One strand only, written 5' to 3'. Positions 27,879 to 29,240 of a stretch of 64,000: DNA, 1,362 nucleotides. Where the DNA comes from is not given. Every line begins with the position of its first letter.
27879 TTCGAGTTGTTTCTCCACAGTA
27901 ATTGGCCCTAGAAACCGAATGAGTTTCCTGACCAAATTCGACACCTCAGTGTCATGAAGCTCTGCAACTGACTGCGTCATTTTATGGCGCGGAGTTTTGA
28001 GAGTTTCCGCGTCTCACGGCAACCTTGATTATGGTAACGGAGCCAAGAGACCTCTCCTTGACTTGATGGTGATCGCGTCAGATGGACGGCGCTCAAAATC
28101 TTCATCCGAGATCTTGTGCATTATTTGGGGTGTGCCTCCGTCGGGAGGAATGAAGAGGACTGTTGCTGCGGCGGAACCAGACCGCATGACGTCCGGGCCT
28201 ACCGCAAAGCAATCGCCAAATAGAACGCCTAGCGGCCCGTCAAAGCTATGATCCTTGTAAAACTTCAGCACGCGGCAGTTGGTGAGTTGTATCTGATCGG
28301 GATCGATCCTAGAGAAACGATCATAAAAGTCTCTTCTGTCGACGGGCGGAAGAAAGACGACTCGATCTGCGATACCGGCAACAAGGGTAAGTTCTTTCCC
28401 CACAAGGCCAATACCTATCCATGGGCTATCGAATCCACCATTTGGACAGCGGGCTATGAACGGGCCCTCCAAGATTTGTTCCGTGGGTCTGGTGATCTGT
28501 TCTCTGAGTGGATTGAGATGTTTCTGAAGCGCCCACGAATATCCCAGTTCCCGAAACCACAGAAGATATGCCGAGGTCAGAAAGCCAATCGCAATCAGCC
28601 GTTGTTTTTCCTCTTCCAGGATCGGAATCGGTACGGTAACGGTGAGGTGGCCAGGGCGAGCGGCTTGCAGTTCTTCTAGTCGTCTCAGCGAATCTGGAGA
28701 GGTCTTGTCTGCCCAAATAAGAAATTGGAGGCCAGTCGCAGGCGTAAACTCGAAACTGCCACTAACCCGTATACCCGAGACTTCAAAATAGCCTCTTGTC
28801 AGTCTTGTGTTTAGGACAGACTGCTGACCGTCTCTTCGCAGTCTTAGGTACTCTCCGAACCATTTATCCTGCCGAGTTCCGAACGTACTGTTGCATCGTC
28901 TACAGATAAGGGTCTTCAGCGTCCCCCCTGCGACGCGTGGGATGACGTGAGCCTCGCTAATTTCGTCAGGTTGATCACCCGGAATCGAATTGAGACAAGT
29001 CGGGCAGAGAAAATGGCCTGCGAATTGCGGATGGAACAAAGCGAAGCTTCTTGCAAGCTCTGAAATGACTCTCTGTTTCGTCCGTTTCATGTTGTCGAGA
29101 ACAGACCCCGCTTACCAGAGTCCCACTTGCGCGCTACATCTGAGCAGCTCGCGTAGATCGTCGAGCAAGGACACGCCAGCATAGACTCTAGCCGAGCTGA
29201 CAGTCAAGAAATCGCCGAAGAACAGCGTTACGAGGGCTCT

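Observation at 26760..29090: AT-rich two-gene module at the island edge: an HNH(His-Me)-finger protein plus a protein with a PD-(D/E)xK-like motif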

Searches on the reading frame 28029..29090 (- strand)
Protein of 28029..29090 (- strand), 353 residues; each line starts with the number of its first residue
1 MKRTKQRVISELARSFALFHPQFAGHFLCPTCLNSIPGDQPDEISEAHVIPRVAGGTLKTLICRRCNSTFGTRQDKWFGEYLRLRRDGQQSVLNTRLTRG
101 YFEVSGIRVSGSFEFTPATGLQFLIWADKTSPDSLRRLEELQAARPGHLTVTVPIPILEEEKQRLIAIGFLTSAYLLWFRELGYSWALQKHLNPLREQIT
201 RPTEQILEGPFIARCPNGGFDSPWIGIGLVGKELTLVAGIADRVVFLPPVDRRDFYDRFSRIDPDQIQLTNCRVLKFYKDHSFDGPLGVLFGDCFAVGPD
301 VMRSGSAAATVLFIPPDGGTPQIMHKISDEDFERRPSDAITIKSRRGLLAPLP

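Call 3: search_protein_families(library=pfam, proteins=[window:28029-29090:-], max_evalue=1)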
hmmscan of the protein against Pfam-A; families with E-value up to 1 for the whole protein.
window:28029-29090:- (353 aa): 3 families
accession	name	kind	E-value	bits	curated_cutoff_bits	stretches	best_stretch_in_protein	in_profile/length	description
PF14279.12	HNH_5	-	3.2e-08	33.8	27.5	1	29-79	1-52/56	HNH endonuclease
PF01844.29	HNH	-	0.18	12.4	21.4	1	29-69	1-43/47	HNH endonuclease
PF02945.21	Endonuclease_7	-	0.26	11.7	23.6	1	28-76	25-69/82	Recombination endonuclease VII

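Call 4: search_protein_families(library=padloc, proteins=[window:28029-29090:-], max_evalue=1)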
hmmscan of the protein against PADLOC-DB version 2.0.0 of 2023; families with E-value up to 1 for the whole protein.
window:28029-29090:- (353 aa): 0 families

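Call 5: search_protein_families(library=ncbifam, proteins=[window:28029-29090:-], max_evalue=1)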
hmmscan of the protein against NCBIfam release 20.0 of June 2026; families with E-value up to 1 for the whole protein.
window:28029-29090:- (353 aa): 0 families

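Call 7: find_homologous_proteins(query=window:28029-29090:-)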
Query window:28029-29090:- (353 aa): 40 proteins with E <= 0.001 among 5998 candidates.
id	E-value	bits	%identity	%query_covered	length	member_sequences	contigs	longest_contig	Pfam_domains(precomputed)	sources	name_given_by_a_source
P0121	2.0e-241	818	100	100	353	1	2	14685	PF14279.13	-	-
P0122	1.8e-134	466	59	99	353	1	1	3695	PF14279.13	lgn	-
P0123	6.6e-112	392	57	86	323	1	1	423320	-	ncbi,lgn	-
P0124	7.6e-101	356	48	99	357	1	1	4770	PF14279.13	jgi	jgi:hypothetical protein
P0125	1.4e-98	348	47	97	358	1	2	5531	PF14279.13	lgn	-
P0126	4.6e-94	333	46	99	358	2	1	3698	PF14279.13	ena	-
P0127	9.1e-92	326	45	93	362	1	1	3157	PF14279.13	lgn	-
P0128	2.2e-91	325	44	97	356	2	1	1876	PF14279.13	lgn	-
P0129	3.8e-90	321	44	94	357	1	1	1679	PF14279.13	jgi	jgi:hypothetical protein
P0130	1.0e-89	319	43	97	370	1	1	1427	PF14279.13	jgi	jgi:hypothetical protein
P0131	2.5e-83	298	41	95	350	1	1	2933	PF14279.13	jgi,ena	-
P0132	5.7e-83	297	44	94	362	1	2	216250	PF02945.22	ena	-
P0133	4.7e-82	294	42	99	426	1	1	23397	PF14279.13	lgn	-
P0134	1.6e-81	292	45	86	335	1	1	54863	PF14279.13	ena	-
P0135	1.1e-78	283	44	98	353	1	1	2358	PF14279.13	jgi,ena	-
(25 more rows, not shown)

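Call 18: find_related_loci(query=A2, collection=metagenome_contigs, flank=8000)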
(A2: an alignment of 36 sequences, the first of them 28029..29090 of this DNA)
Query A2 (353 aa) in metagenome_contigs; peptide patterns used: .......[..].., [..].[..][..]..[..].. (x = any residue, [..] = any of these).
132 stretches matched a pattern; 85 encode a relative of the query (tblastn E <= 1e-3); the best 80 are kept; 80 distinct loci.
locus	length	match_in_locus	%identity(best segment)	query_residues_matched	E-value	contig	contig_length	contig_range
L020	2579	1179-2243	47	2-351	1e-112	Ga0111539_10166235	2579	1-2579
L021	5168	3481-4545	46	2-351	7e-108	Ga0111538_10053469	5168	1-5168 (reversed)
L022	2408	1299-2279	48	3-334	7e-106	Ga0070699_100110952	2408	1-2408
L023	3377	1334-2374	46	2-351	3e-98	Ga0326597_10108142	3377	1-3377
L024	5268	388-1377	42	2-335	2e-91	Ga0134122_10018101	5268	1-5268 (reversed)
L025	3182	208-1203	44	4-334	6e-92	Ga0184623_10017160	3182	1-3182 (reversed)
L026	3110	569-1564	44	4-334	4e-92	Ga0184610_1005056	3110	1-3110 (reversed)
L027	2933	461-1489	41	2-341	2e-88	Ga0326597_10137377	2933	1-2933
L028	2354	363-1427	43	1-351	9e-87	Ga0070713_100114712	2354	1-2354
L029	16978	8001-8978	41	2-330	3e-82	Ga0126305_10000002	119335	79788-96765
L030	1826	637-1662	41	2-345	4e-86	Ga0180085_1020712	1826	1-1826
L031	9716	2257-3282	34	2-345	2e-75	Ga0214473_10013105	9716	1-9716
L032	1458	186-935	43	5-257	2e-79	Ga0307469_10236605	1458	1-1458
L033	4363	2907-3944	36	2-352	1e-74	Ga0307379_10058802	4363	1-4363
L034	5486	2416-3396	37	4-334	6e-74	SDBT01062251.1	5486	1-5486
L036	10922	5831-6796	37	5-331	1e-72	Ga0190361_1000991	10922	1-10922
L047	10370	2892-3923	35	3-348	1e-66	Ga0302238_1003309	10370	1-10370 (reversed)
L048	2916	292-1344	32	2-350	8e-67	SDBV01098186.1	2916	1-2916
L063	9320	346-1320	32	2-334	2e-51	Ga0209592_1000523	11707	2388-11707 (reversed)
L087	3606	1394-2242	28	11-303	6e-33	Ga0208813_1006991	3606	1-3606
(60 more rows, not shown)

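Call 19: find_encoding_contigs(protein=P0122, flank=5000, max_places=4)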
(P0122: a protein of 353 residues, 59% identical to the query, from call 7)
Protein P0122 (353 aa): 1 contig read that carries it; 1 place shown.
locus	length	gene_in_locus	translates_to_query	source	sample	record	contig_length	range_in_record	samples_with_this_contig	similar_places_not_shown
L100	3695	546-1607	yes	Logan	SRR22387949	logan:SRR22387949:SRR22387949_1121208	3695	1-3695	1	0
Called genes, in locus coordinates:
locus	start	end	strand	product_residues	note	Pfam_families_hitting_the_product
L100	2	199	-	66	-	?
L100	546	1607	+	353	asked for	PF14279:HNH_5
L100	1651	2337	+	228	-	-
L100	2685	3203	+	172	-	-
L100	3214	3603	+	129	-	-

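Call 23: predict_structure(alignment_id=A2)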
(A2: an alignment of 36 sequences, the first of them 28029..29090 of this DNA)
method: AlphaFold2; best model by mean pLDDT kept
length: 353 residues; sequences in the alignment: 36
mean_pLDDT: 91.3   pTM: 0.90
mean pLDDT of the five models: 91.3, 90.4, 89.4, 89.2, 88.6
residues with pLDDT >= 90: 253; 70-90: 88; 50-70: 10; < 50: 2
segments of 3 or more residues with pLDDT < 50: none
pLDDT, mean of each block of 10 residues (from residue 1): 90 96 97 97 96 93 91 90 83 89 97 89 95 97 89 94 96 97 96 96 93 90 94 93 96 89 88 89 90 92 90 91 89 87 65 49
secondary structure, 60 per line:
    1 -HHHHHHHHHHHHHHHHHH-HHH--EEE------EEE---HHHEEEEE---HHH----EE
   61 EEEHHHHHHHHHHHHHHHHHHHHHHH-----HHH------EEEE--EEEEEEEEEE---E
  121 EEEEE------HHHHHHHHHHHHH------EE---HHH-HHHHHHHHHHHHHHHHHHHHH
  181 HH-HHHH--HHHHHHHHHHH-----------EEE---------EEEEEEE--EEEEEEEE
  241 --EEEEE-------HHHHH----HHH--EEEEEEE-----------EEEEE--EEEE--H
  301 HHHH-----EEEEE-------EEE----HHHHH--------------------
elements in order: H2-19 E26-28 E35-37 E44-48 E59-63 H64-86 E101-104 E107-116 E120-125 H132-144 H160-182 H184-187 H190-200 E212-214 E224-230 E233-240 E243-247 H255-259 E269-275 E287-291 E294-297 H300-304 E310-314 E322-324 H329-333

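Call 28: fold_search(model_id=the predicted structure, library=pdb)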
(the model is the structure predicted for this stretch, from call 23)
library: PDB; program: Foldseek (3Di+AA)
matches with E <= 10: 174; with E <= 0.001: 0
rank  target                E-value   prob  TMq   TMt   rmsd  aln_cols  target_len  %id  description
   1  7n3o_A                5.4e-01  0.03  0.10  0.08  22.5       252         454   13  Cryo-EM structure of the Cas12k-sgRNA complex (released 2021-09-01)
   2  1n05                  1.3e+00  0.10  0.11  0.23   7.2        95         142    8  Crystal Structure of Schizosaccharomyces pombe Riboflavin Kinase Reveals a Novel ATP and Riboflavin Binding Fold (released 2003-02-25)
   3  3on7_B                1.3e+00  0.02  0.12  0.13  19.0       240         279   12  Crystal structure of a Putative oxygenase (SO_2589) from Shewanella oneidensis at 2.20 A resolution (released 2010-09-15)
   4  3cta                  1.5e+00  0.03  0.09  0.14  15.9       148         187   11  Crystal structure of riboflavin kinase from Thermoplasma acidophilum (released 2008-04-29)
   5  9jwn_A                1.6e+00  0.03  0.09  0.04  25.4       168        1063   14  Cryo-EM structure of FrCas9 in complex with sgRNA and 43-bp dsDNA substrate (released 2025-09-17)
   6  4hy1_A                1.6e+00  0.01  0.07  0.07  16.3       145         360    7  Pyrrolopyrimidine inhibitors of dna gyrase b and topoisomerase iv, part i: structure guided discovery and optimization (released 2013-02-13)
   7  2hqq                  1.8e+00  0.03  0.07  0.08  12.7       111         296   14  Crystal structure of human ketohexokinase complexed to different sugar molecules (released 2007-07-10)
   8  4hxz_B                1.8e+00  0.02  0.08  0.09  11.6       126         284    5  Pyrrolopyrimidine inhibitors of dna gyrase b and topoisomerase iv, part i: structure guided discovery and optimization (released 2013-02-13)
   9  2lu2_MODEL_1_A        1.9e+00  0.18  0.09  0.28   5.7        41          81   22  MIC5 regulates the activity of Toxoplasma subtilisin 1 by mimicking a subtilisin prodomain (released 2012-08-22)
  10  6m1s_A                2.0e+00  0.04  0.10  0.15  12.5       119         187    5  The DNA Gyrase B ATP binding domain of PSEUDOMONAS AERUGINOSA in complex with compound 12o (released 2020-09-02)
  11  6baj_A                2.0e+00  0.02  0.08  0.04  16.7       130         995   15  Cryo-EM structure of lipid bilayer in the native cell membrane nanoparticles of AcrB (released 2018-12-19)
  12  8ag6_B                2.1e+00  0.01  0.09  0.04  25.9       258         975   10  human MutSalpha (MSH2/MSH6) binding to DNA with a GT mismatch (released 2023-01-25)
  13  2n6e_MODEL_1_A        2.3e+00  0.12  0.08  0.19   9.5        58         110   12  NMR structure of a DUF1491 family protein (CC_1065) from Caulobacter crescentus CB15 (released 2015-10-14)
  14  4hxz_A                2.4e+00  0.03  0.09  0.09  12.0       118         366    3  Pyrrolopyrimidine inhibitors of dna gyrase b and topoisomerase iv, part i: structure guided discovery and optimization (released 2013-02-13)
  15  8ffk_A                2.4e+00  0.02  0.09  0.04  13.8       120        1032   10  Klebsiella pneumoniae AcrB multidrug efflux pump apo form (released 2023-04-05)
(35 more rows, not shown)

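Call 40: search_protein_families(library=pfam, proteins=[L100:1609-2337:+, L025:1317-2132:+, L023:2510-3259:+, L029:9195-10178:+, L036:6880-7887:+, L034:3625-4821:+, L047:4014-5240:+, L048:1355-2032:+, L087:2280-3053:+, L063:1555-2499:+], max_evalue=0.01)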
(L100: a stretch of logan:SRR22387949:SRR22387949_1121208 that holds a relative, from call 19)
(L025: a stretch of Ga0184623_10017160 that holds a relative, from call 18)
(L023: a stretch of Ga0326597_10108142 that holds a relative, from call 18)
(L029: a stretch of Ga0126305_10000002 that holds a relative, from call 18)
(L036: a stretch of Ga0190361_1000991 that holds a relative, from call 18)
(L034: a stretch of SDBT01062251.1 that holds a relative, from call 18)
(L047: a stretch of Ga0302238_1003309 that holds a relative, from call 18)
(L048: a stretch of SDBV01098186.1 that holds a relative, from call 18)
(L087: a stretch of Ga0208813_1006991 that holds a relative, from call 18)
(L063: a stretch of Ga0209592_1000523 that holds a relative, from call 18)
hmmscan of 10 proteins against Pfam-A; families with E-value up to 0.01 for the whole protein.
L100:1609-2337:+ (242 aa): 0 families

L025:1317-2132:+ (271 aa): 0 families

L023:2510-3259:+ (249 aa): 0 families

L029:9195-10178:+ (327 aa): 17 families
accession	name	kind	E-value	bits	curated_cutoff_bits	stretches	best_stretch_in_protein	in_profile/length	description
PF13414.12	TPR_11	-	3.1e-23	81.6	26.8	3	268-309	1-42/42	TPR repeat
PF07719.23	TPR_2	-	3.9e-22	76.9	27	3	263-294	3-34/34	Tetratricopeptide repeat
PF00515.34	TPR_1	-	8.8e-21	73.3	27.8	2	266-294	6-34/34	Tetratricopeptide repeat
PF13676.11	TIR_2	-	2.7e-18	67.1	28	1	12-117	1-102/122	TIR domain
PF13432.12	TPR_16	-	9.2e-16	58.4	32.7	2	199-257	3-61/65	Tetratricopeptide repeat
PF14559.12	TPR_19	-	5e-15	56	25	2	275-320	5-50/68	Tetratricopeptide repeat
PF13181.12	TPR_8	-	6.9e-14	51.2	25.7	0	263-294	3-34/34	Tetratricopeptide repeat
PF13431.12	TPR_17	-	8.6e-14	51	24.4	2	286-315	4-33/34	Tetratricopeptide repeat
PF13428.12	TPR_14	-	5.7e-10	39.3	23.5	0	263-303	3-43/44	Tetratricopeptide repeat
PF13424.12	TPR_12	-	6.8e-10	39.4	30.1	2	263-322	5-72/77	Tetratricopeptide repeat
PF13374.12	TPR_10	-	2.1e-09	37.5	27.5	1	266-290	7-31/42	Tetratricopeptide repeat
PF23914.1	TPR_CcmH_CycH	-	9.9e-08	32.4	42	0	259-315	48-104/158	Cytochrome c-type biogenesis protein H TPR domain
PF13176.12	TPR_7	-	2.8e-05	24.3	27.9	0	266-292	4-30/36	Tetratricopeptide repeat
PF25063.1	ARM_TT21_C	-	3.7e-05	24.1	35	1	204-294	106-197/209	Tetratricopeptide repeat protein 21 C-terminal ARM domain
PF07721.20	TPR_4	-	0.00083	20.2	27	0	228-247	2-21/26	Tetratricopeptide repeat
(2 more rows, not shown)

L036:6880-7887:+ (335 aa): 1 family
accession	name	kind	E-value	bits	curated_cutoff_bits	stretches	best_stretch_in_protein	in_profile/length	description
PF14279.12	HNH_5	-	1.7e-09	37.9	27.5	1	5-59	1-53/56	HNH endonuclease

L034:3625-4821:+ (398 aa): 0 families

L047:4014-5240:+ (408 aa): 5 families
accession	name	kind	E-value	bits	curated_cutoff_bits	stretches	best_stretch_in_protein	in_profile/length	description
PF13248.11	Zn_ribbon_3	-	3.7e-06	26.6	27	1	381-401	4-24/26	zinc-ribbon domain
PF12773.13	DZR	-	6.7e-06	26.6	27.3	1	357-400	1-45/45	Double zinc ribbon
PF17032.10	Zn_ribbon_15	-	0.00014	23.1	28.9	0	354-375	52-73/73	zinc-ribbon family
PF13240.11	Zn_Ribbon_1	-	0.00055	20.1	25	1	357-376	2-21/23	zinc-ribbon domain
PF10571.15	UPF0547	-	0.0036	17.8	29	1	356-377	2-23/26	Uncharacterised protein family UPF0547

L048:1355-2032:+ (225 aa): 0 families

L087:2280-3053:+ (257 aa): 1 family
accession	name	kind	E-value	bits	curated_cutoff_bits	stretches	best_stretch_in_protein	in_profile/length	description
PF01965.30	DJ-1_PfpI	-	8.3e-27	94.5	26.6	1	54-217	5-164/165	DJ-1/PfpI family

L063:1555-2499:+ (314 aa): 1 family
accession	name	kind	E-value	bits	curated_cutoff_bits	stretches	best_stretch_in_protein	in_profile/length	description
PF14022.11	DUF4238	-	1.9e-30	106.7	27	1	8-287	1-275/281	Protein of unknown function (DUF4238)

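Call 42: search_protein_families(library=phrogs, proteins=[window:28029-29090:-], max_evalue=1)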
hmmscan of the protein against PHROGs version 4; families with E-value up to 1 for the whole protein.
window:28029-29090:- (353 aa): 1 family
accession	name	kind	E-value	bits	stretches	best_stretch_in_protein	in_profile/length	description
phrog_24410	-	unknown function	0.098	13.5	1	20-40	12-32/67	-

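Call 44: find_related_loci(query=A2, collection=viral_contigs, flank=8000)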
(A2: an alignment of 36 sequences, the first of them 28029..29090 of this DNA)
Query A2 (353 aa) in viral_contigs; peptide patterns used: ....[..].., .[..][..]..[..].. (x = any residue, [..] = any of these).
29 stretches matched a pattern, but none encodes a relative of the query by tblastn (E <= 1e-3).

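Call 53: find_encoding_contigs(protein=window:28029-29090:-, flank=6000, max_places=6)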
Protein window:28029-29090:- (353 aa): 2 contigs read that carry it; 2 places shown.
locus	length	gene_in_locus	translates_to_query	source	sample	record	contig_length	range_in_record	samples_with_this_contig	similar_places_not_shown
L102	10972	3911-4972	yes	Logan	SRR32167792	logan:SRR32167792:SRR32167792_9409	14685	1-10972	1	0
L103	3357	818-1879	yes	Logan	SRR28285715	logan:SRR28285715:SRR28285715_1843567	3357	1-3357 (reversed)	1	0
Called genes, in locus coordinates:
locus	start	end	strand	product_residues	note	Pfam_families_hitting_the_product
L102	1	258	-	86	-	?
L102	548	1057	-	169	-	-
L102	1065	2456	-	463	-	PF02195:ParB_N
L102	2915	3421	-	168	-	-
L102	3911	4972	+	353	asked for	PF14279:HNH_5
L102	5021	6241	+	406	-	-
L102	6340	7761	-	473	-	PF00072:Response_reg, PF00158:Sigma54_activat, PF14532:Sigma54_activ_2, PF07724:AAA_2 (weak), PF07728:AAA_5 (faint), PF25601:AAA_lid_14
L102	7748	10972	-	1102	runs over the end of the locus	PF01590:GAF, PF13185:GAF_2, PF00512:HisKA, PF13581:HATPase_c_2 (weak), PF02518:HATPase_c, PF00072:Response_reg, PF02518:HATPase_c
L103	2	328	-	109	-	?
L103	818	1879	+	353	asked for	PF14279:HNH_5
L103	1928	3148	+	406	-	-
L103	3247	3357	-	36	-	?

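Call 60: search_solved_structures(query=A2, max_evalue=10, show_alignments=3)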
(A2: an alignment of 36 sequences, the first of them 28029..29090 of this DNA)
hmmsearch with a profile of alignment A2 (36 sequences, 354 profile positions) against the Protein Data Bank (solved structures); distinct sequences matched with E-value up to 10: 4.
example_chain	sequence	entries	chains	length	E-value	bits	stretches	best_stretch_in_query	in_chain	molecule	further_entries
3fc3_A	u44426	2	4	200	0.54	12.6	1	16-76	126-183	Restriction endonuclease Hpy99I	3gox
9jta_C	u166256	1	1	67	1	11.7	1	25-49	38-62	E3 ubiquitin-protein ligase RNF213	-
7zox_B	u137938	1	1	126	1.7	11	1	71-133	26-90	xhNup93-Nb4i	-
8cds_A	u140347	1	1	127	1.8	11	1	71-133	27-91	5-Nup93 inhibitory VHH antibody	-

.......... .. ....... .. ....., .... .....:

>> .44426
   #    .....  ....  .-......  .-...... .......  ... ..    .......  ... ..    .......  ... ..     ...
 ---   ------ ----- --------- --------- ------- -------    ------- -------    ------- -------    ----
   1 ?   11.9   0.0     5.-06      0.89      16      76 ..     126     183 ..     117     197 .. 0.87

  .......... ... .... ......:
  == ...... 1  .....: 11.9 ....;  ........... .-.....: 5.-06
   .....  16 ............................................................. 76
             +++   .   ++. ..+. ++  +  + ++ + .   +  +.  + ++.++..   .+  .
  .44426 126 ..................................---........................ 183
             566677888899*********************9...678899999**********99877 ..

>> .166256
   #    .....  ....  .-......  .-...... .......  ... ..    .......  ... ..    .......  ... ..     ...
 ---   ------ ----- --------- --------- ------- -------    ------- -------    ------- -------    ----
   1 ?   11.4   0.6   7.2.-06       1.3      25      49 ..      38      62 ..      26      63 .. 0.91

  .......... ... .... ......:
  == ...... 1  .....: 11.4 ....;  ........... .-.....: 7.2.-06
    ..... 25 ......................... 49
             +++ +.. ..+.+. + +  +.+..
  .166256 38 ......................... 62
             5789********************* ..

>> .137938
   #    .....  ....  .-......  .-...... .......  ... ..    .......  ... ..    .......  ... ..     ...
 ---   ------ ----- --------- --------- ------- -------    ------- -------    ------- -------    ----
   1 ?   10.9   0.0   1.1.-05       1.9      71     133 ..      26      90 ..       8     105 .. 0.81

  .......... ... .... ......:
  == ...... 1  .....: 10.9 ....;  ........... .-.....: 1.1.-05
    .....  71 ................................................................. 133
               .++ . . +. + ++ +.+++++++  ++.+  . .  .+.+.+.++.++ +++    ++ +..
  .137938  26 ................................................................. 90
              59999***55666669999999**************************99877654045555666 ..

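Call 73: search_dna_similar(query=window:28029-29090:-, collection=plasmids, mode=protein, max_evalue=0.001, max_rows=15)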
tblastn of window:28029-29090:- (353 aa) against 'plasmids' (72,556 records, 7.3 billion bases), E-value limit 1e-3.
Records with a match: 1; places in all: 1; records where one place covers at least 80% of the query: 0.
Best place of each record, by identity: <60% 1.
By first word of the organism name: Embleya 1.
By predicted mobility (MOB-suite, as given by PLSDB): non-mobilizable 1.
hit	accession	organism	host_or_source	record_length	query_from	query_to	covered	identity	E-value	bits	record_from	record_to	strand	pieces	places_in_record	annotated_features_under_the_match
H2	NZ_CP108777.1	Embleya sp. NBC_00896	-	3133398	13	251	68%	29.0%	9e-11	71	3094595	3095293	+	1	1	none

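Call 79: search_protein_families(library=pfam, alignment_id=A5, max_evalue=0.00001)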
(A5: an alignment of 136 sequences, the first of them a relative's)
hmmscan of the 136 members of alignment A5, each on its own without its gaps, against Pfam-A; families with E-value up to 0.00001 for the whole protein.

A. member 1, L021:37-1755:+ (572 aa): 3 families
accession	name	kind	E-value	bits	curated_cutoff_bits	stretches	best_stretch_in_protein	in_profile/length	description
PF01979.26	Amidohydro_1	-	1.5e-80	271.5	25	1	130-459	1-341/345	Amidohydrolase family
PF00449.26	Urease_alpha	-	2.1e-54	183.4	23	1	4-124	2-121/121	Urease alpha-subunit, N-terminal domain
PF07969.17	Amidohydro_3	-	3.2e-08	33.9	29.7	0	395-450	399-454/472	Amidohydrolase family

B. families by the number of members that match (of 136 scanned): 147 families (the first 25 are shown)
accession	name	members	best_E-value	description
PF13676.11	TIR_2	3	1.5e-25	TIR domain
PF00589.27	Phage_integrase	2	1.3e-40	Phage integrase family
PF14022.11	DUF4238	2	1.9e-30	Protein of unknown function (DUF4238)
PF00665.32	rve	2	8.2e-23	Integrase core domain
PF07719.23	TPR_2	2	3.9e-22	Tetratricopeptide repeat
PF18765.7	Polbeta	2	5.5e-21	Polymerase beta, Nucleotidyltransferase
PF13847.12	Methyltransf_31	2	3.4e-20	Methyltransferase domain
PF00072.30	Response_reg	2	1.7e-18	Response regulator receiver domain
PF01909.29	NTP_transf_2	2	1.3e-16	Nucleotidyltransferase domain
PF13432.12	TPR_16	2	9.2e-16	Tetratricopeptide repeat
PF14559.12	TPR_19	2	5e-15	Tetratricopeptide repeat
PF01381.28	HTH_3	2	1.3e-12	Helix-turn-helix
PF13560.12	HTH_31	2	3.9e-11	Helix-turn-helix domain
PF13428.12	TPR_14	2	5.7e-10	Tetratricopeptide repeat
PF11185.13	DUF2971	2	8.9e-10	Protein of unknown function (DUF2971)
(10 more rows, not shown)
